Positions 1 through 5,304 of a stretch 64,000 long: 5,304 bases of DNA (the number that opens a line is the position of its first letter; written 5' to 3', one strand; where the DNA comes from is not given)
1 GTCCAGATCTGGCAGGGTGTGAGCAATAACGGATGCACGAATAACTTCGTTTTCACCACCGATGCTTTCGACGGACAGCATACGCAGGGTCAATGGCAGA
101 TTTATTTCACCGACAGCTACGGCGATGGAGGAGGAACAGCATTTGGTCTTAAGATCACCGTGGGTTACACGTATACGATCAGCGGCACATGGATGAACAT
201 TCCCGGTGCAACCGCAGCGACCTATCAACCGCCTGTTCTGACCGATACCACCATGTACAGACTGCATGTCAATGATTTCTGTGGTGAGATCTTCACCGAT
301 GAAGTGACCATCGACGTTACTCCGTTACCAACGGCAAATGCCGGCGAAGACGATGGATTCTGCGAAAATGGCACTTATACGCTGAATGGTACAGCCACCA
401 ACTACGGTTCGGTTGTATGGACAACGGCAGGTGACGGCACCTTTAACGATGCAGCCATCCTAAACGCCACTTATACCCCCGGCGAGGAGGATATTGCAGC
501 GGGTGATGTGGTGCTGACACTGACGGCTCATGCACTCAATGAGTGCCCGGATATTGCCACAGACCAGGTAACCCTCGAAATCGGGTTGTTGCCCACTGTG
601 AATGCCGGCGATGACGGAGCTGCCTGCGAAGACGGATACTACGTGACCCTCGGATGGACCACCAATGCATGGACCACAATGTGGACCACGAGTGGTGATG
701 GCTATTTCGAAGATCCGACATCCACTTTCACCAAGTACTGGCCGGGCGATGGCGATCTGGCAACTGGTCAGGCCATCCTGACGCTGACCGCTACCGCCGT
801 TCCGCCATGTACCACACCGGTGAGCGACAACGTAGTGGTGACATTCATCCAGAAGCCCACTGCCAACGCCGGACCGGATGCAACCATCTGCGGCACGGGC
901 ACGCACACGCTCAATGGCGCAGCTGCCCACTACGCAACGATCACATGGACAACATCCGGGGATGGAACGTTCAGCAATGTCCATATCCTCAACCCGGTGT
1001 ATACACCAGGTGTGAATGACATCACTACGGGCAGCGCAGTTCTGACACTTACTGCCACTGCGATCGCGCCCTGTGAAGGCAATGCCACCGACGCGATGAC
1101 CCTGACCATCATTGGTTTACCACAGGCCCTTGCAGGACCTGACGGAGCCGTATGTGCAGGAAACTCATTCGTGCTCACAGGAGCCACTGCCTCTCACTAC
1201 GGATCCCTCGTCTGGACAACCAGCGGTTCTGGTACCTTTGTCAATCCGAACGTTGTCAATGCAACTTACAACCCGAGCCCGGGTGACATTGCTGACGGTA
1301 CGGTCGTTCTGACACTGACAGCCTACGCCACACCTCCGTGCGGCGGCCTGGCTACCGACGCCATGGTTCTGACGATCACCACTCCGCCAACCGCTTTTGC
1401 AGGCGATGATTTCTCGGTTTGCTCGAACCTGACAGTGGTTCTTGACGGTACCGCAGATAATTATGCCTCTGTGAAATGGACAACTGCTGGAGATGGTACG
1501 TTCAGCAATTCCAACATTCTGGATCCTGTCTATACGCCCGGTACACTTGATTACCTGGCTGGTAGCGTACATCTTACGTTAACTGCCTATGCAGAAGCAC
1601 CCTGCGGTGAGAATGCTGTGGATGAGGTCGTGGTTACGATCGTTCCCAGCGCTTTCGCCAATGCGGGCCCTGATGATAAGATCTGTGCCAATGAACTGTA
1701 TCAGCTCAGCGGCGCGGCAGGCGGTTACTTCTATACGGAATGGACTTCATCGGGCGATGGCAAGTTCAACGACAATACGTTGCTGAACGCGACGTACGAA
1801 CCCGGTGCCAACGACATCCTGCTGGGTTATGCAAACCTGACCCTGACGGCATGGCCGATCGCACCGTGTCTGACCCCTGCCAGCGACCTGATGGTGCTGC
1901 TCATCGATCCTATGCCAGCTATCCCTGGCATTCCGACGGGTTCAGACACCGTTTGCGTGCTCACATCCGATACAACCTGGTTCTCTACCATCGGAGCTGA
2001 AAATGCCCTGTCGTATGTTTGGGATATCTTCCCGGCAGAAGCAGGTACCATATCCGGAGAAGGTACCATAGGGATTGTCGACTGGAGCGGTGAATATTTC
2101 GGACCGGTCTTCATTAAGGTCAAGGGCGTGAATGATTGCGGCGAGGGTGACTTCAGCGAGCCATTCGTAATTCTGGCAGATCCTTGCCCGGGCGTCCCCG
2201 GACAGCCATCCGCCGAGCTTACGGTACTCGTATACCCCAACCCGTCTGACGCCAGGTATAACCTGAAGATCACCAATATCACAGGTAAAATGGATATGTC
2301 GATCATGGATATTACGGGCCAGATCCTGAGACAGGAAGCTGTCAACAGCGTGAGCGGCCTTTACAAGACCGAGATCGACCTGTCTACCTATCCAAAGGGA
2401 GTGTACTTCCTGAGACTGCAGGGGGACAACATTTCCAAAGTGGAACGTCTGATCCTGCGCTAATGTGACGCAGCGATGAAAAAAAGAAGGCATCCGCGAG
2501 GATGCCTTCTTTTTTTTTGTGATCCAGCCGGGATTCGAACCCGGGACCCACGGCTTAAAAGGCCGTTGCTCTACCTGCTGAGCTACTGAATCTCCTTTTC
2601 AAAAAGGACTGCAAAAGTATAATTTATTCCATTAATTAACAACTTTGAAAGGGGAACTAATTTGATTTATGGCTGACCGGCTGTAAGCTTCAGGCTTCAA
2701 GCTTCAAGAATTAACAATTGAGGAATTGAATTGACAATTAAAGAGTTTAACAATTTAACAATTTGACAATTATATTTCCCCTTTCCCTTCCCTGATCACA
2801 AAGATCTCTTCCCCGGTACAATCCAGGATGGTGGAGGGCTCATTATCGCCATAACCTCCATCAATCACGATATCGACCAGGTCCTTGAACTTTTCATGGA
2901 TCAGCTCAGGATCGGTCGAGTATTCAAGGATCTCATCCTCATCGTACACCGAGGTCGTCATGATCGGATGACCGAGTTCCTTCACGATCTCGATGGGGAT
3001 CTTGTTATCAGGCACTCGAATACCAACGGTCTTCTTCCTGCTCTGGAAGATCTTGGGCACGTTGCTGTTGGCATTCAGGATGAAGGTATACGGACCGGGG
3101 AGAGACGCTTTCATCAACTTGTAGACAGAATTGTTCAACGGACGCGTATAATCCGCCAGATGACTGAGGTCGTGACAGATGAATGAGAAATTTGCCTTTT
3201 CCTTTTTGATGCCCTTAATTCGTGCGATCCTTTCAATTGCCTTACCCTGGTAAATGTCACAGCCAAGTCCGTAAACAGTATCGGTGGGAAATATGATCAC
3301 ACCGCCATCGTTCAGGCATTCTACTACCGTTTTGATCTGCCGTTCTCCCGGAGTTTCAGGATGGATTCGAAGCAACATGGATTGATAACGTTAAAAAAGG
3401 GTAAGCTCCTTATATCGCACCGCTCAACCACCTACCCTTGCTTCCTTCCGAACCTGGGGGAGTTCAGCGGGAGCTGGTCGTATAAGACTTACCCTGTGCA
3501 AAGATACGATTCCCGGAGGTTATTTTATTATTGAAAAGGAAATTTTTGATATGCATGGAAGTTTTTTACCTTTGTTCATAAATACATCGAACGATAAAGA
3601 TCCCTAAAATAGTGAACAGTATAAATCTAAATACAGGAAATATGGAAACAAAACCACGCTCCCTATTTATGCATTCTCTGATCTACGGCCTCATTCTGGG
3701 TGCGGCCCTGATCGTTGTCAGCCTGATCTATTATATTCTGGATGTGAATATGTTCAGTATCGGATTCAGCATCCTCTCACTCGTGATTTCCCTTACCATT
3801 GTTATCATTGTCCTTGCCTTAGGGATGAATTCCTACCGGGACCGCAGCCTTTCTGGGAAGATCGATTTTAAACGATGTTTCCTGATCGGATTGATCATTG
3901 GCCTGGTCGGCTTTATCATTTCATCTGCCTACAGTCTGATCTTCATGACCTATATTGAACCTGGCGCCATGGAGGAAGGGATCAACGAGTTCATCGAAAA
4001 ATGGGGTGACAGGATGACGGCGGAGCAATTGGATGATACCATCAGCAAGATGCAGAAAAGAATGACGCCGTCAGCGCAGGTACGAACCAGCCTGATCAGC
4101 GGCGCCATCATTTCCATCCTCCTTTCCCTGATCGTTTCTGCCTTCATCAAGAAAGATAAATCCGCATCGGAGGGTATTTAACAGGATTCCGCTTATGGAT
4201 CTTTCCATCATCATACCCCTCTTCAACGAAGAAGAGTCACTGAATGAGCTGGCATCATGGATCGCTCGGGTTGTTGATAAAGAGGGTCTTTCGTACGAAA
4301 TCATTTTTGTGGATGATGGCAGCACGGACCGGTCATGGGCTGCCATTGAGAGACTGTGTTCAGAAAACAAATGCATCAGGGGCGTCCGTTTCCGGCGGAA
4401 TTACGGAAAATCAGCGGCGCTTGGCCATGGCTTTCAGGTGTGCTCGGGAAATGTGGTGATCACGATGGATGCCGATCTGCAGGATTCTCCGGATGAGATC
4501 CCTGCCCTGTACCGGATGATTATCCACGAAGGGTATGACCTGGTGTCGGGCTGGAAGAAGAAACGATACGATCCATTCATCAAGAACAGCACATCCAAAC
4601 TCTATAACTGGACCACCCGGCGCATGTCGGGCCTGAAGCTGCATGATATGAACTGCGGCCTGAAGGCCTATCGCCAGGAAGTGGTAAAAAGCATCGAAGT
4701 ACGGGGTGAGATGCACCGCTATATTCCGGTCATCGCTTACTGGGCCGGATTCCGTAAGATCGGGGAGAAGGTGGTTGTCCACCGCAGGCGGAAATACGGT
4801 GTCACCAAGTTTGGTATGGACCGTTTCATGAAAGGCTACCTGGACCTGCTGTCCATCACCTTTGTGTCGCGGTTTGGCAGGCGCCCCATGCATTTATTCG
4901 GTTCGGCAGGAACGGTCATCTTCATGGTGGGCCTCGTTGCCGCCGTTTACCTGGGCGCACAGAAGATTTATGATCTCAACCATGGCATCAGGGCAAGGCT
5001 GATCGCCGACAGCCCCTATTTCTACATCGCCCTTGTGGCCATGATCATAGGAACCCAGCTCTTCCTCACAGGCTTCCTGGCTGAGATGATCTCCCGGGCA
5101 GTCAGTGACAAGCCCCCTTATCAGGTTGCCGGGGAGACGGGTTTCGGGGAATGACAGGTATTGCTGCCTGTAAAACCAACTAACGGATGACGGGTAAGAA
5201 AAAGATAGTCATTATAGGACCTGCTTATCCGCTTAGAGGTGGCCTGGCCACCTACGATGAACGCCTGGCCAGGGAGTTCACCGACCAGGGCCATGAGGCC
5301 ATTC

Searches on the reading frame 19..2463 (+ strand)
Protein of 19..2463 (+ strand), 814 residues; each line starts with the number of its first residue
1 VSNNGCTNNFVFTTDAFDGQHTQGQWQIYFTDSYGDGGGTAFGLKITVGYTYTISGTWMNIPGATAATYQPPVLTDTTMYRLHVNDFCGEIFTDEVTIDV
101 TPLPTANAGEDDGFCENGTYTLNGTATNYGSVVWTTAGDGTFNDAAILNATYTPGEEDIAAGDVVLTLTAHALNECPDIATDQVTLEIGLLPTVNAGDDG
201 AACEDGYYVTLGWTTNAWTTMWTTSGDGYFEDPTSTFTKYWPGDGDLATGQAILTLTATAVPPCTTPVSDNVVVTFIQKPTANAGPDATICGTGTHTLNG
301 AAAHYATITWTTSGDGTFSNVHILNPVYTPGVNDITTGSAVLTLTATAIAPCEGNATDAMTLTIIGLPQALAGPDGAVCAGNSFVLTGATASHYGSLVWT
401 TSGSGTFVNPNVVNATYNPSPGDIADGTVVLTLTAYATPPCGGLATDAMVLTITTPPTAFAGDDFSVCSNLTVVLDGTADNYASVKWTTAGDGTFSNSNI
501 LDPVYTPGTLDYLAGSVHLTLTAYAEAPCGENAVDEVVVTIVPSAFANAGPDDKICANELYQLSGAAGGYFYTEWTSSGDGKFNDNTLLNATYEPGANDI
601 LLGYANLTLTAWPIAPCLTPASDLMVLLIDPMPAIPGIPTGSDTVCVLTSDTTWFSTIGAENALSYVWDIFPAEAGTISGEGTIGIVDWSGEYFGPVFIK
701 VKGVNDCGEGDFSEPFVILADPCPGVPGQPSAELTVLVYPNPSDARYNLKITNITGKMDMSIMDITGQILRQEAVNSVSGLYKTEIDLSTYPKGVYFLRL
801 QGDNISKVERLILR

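Call 32: search_protein_families(library=pfam, proteins=[window:19-2463:+], max_evalue=0.00001)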
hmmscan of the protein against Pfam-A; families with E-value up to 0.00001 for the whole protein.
window:19-2463:+ (814 aa): 1 family
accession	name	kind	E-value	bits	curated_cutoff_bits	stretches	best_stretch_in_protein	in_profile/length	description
PF18962.6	Por_Secre_tail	-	4.6e-12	46.5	27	1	738-812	1-74/75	Secretion system C-terminal sorting domain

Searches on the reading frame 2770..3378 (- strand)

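Call 32: search_protein_families(library=pfam, proteins=[window:2770-3378:-], max_evalue=0.00001)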
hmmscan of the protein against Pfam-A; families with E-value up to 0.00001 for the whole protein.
window:2770-3378:- (202 aa): 1 family
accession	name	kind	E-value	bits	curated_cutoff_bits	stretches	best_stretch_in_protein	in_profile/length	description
PF01300.24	Sua5_yciO_yrdC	-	1.6e-50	171.5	25.1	1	21-198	2-178/178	Telomere recombination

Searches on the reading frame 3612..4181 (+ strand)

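Call 32: search_protein_families(library=pfam, proteins=[window:3612-4181:+], max_evalue=0.00001)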
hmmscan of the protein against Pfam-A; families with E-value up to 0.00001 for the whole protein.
window:3612-4181:+ (189 aa): 1 family
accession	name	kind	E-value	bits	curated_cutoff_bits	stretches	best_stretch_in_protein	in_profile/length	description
PF13858.11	DUF4199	-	7.6e-28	98.5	32.3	1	25-181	2-165/165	Protein of unknown function (DUF4199)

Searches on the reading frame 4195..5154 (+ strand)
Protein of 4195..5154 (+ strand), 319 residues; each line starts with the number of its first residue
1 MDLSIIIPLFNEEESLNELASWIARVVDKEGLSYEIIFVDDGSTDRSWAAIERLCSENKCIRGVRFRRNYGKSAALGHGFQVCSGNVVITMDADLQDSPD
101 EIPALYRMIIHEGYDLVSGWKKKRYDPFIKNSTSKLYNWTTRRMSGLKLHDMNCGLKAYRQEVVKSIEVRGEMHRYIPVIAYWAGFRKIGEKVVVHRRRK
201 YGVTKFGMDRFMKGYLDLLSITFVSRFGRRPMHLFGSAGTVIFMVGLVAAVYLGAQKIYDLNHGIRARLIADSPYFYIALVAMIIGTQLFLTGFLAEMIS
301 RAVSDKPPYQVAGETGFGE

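Call 32: search_protein_families(library=pfam, proteins=[window:4195-5154:+], max_evalue=0.00001)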
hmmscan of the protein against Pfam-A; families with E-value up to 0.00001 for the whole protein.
window:4195-5154:+ (319 aa): 2 families
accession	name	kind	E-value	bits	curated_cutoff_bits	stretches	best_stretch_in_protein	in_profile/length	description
PF00535.33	Glycos_transf_2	-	3.2e-33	115.5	23.3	1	4-166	1-166/168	Glycosyl transferase family 2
PF10111.15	Glyco_tranf_2_2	-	2.1e-08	34.4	27.3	1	4-109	1-106/276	Glycosyltransferase like family 2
